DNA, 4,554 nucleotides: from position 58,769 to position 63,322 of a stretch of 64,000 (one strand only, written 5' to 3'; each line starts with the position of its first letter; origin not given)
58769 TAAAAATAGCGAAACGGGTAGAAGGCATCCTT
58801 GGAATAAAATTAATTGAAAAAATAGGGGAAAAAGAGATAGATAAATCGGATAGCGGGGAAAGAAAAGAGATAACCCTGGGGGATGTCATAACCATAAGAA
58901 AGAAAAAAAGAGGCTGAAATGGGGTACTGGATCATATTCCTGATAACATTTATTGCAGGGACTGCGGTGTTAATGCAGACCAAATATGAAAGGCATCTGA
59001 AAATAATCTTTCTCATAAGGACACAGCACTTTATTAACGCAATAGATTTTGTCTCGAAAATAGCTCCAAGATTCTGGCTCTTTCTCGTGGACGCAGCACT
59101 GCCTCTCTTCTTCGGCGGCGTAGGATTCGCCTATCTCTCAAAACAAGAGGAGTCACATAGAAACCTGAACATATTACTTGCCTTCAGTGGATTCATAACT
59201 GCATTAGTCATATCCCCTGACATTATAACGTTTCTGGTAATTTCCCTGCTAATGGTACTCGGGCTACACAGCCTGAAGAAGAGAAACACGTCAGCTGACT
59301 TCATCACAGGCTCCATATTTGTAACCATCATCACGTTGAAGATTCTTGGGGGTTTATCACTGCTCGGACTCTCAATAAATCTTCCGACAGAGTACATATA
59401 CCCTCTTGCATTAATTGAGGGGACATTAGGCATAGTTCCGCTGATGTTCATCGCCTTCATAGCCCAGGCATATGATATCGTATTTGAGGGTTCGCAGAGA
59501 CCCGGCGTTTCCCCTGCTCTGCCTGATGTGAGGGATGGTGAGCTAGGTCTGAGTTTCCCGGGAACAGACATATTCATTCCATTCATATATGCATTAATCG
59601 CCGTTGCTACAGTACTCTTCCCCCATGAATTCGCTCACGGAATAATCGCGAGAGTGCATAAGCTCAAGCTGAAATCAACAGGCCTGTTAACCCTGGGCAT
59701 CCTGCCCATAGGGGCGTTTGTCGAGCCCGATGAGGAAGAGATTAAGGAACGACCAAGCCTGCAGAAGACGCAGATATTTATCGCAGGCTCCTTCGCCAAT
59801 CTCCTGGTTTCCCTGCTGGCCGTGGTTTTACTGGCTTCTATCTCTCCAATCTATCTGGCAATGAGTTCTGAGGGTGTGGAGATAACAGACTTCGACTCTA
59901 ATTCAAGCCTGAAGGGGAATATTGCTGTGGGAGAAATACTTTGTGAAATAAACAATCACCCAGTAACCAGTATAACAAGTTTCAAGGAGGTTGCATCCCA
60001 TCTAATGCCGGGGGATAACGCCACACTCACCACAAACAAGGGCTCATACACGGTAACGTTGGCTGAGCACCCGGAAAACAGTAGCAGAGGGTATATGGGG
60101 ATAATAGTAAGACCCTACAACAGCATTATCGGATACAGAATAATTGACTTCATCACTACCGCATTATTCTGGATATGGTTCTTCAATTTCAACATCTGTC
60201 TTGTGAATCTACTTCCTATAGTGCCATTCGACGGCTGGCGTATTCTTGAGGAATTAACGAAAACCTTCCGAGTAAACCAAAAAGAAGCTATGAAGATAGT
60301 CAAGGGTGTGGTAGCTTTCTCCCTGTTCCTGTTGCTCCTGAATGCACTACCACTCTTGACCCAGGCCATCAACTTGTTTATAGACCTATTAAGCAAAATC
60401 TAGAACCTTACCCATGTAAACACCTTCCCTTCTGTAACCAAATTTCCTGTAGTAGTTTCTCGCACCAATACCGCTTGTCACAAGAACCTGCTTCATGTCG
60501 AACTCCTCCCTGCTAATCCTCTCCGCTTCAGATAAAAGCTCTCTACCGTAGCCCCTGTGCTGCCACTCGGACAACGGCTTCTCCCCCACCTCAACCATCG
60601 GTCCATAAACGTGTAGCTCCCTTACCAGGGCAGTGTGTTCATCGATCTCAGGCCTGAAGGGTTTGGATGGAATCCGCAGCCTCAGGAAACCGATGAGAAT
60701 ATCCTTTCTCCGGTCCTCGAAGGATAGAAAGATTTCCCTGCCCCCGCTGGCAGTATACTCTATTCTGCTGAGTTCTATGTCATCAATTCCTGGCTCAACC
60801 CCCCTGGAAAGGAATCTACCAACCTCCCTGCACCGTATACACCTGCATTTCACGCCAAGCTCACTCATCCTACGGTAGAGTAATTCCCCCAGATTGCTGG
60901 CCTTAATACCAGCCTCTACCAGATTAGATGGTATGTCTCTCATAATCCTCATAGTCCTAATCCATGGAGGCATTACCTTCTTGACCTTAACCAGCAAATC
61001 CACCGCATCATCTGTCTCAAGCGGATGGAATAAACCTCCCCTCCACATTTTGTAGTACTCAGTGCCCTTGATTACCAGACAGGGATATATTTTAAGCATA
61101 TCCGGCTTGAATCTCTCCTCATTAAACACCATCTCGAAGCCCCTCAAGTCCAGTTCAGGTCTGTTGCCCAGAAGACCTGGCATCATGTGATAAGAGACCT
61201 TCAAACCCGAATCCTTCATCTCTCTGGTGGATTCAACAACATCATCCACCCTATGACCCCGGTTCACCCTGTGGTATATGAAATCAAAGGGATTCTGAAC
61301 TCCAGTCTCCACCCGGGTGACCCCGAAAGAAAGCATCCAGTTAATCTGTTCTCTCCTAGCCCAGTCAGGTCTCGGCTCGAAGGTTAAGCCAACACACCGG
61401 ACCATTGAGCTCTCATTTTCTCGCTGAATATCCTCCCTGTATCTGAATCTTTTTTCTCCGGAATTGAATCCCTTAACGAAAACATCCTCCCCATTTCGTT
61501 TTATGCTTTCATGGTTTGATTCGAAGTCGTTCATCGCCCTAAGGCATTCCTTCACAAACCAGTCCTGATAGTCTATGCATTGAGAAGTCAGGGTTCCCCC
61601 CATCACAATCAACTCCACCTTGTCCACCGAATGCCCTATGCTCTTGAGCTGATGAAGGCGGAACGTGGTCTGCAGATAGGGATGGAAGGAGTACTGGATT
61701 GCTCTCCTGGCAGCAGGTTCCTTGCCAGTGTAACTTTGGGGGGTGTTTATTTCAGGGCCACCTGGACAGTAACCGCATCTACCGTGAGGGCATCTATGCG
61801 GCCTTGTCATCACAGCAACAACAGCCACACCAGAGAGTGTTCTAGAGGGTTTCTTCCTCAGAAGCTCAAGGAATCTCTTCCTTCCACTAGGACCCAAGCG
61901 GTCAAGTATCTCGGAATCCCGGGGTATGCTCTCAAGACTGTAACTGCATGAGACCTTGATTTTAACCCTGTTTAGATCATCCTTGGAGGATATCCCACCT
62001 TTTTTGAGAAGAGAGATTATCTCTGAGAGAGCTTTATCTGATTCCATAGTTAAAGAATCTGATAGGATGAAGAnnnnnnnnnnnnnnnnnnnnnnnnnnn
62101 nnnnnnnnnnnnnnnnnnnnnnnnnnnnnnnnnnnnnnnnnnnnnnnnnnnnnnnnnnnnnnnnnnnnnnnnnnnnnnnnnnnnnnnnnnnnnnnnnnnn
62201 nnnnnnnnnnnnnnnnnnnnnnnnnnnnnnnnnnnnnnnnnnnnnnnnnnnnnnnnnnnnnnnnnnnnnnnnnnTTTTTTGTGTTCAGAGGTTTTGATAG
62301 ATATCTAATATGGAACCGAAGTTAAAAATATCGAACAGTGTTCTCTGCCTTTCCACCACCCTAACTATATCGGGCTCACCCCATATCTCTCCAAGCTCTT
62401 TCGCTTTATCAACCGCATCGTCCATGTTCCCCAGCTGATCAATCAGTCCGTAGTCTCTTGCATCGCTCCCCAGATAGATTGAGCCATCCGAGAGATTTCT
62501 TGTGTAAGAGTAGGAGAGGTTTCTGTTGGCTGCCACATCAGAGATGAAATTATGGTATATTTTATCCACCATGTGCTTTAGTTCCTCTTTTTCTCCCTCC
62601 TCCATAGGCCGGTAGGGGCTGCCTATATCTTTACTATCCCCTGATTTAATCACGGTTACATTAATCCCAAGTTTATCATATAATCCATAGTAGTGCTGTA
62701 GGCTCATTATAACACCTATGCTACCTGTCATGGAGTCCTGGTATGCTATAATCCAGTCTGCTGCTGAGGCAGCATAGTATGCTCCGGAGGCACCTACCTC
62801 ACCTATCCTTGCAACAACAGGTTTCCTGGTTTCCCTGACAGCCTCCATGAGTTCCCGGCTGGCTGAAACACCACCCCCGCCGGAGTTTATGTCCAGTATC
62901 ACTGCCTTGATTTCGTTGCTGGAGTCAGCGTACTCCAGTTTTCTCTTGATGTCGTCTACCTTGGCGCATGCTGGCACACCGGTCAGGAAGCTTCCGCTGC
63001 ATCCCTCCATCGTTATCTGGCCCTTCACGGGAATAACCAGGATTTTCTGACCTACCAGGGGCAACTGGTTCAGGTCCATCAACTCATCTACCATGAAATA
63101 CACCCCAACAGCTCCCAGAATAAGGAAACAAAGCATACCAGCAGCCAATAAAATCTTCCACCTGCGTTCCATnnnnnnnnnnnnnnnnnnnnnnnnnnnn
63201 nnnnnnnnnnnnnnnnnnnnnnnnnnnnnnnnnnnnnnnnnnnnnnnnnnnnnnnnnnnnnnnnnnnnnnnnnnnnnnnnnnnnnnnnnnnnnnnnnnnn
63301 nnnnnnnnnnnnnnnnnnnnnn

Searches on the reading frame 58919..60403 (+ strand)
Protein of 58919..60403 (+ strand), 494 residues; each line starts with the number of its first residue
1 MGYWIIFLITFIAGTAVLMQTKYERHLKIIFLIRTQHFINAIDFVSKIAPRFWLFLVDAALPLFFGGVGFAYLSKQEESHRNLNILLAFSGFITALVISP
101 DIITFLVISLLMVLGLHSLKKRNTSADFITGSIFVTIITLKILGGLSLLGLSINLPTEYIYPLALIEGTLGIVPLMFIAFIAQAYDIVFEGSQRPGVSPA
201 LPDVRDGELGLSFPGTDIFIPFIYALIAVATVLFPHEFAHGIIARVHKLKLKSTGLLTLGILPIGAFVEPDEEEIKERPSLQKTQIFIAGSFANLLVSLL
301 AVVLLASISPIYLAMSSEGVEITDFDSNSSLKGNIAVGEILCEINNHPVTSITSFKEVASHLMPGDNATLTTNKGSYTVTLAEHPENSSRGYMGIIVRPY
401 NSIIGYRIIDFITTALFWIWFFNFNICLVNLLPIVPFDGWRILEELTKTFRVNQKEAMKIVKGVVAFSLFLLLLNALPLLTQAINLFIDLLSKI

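Call 68: search_protein_families(library=pfam, proteins=[window:58919-60403:+], max_evalue=0.0001)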
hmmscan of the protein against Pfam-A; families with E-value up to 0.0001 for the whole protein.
window:58919-60403:+ (494 aa): 1 family
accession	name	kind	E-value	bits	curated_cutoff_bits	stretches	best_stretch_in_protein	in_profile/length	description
PF02163.28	Peptidase_M50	-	7.1e-26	91.3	27.2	1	224-472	1-218/221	Peptidase family M50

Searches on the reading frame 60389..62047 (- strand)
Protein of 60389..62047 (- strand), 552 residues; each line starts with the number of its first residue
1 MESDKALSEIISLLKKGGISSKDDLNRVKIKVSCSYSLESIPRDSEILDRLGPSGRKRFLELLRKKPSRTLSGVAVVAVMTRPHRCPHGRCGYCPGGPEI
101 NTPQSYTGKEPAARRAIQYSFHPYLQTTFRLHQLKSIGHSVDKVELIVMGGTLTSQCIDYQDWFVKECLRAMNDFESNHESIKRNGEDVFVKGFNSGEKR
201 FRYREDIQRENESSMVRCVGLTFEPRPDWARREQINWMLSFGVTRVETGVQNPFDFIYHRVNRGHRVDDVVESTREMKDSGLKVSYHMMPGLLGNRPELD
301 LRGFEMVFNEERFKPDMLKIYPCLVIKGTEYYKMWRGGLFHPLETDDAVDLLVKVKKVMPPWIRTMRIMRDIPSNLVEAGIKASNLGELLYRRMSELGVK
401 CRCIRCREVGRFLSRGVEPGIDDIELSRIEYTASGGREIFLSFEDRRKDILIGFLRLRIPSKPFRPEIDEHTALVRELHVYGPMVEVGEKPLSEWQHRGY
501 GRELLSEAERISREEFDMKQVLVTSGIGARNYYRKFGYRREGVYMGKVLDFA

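Call 68: search_protein_families(library=pfam, proteins=[window:60389-62047:-], max_evalue=0.0001)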
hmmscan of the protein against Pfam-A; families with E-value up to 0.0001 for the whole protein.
window:60389-62047:- (552 aa): 5 families
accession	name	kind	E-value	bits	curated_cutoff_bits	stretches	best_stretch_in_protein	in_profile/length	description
PF16199.10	Radical_SAM_C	-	3e-22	78.9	31.9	1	315-395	1-84/85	Radical_SAM C-terminal domain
PF23613.1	ELP3_N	-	6.2e-15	55.3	27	1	5-70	3-69/70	ELP3 N-terminal domain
PF04055.27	Radical_SAM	-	1e-09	39.2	29.5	1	85-295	6-154/166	Radical SAM superfamily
PF00583.31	Acetyltransf_1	-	3e-05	24.7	20.7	1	439-538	35-116/116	Acetyltransferase (GNAT) family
PF13508.13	Acetyltransf_7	-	0.0001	23.1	27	0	493-539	38-83/84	Acetyltransferase (GNAT) domain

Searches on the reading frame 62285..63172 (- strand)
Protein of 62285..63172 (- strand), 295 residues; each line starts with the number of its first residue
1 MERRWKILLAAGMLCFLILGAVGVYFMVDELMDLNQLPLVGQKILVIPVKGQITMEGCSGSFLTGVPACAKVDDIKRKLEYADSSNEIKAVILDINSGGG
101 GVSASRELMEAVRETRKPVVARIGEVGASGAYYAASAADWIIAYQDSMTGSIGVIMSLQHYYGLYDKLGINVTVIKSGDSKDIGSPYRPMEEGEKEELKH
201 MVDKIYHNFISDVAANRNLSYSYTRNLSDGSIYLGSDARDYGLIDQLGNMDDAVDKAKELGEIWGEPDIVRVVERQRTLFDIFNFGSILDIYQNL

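Call 68: search_protein_families(library=pfam, proteins=[window:62285-63172:-], max_evalue=0.0001)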
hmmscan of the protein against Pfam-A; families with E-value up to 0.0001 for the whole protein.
window:62285-63172:- (295 aa): 3 families
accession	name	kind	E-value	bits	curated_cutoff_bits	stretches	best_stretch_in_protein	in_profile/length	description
PF01343.23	Peptidase_S49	-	1.9e-47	161.5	24.9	1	113-261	3-151/154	Peptidase family S49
PF25145.1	NfeD1b_N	-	1.2e-07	31.9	40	1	75-155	19-98/189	NfeD1b, N-terminal domain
PF00574.28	CLP_protease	-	2.9e-05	24.5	20.2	0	72-137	30-96/182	Clp protease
